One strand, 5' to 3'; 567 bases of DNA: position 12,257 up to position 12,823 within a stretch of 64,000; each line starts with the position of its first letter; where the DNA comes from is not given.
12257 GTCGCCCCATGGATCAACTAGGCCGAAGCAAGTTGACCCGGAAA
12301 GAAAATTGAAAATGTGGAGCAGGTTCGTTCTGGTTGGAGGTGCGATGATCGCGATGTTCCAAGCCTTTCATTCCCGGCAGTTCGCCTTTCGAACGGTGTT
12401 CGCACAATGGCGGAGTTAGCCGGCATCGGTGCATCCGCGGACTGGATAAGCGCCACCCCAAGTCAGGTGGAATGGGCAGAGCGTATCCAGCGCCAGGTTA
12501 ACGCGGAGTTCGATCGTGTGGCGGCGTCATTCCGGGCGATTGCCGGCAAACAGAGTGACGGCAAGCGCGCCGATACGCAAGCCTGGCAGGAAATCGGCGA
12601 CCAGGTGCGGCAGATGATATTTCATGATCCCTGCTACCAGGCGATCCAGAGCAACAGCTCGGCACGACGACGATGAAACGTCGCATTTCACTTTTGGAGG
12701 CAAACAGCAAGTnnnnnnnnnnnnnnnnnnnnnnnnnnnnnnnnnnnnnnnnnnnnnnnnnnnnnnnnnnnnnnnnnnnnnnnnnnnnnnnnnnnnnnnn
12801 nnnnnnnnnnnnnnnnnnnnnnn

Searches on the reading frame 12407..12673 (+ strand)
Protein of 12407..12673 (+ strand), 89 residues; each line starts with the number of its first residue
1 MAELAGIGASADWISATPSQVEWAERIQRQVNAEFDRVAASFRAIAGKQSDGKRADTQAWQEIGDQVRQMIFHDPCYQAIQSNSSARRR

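Call 69: search_protein_families(library=pfam, proteins=[window:12407-12673:+], max_evalue=0.01)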
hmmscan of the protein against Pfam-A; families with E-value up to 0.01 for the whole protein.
window:12407-12673:+ (89 aa): 0 families
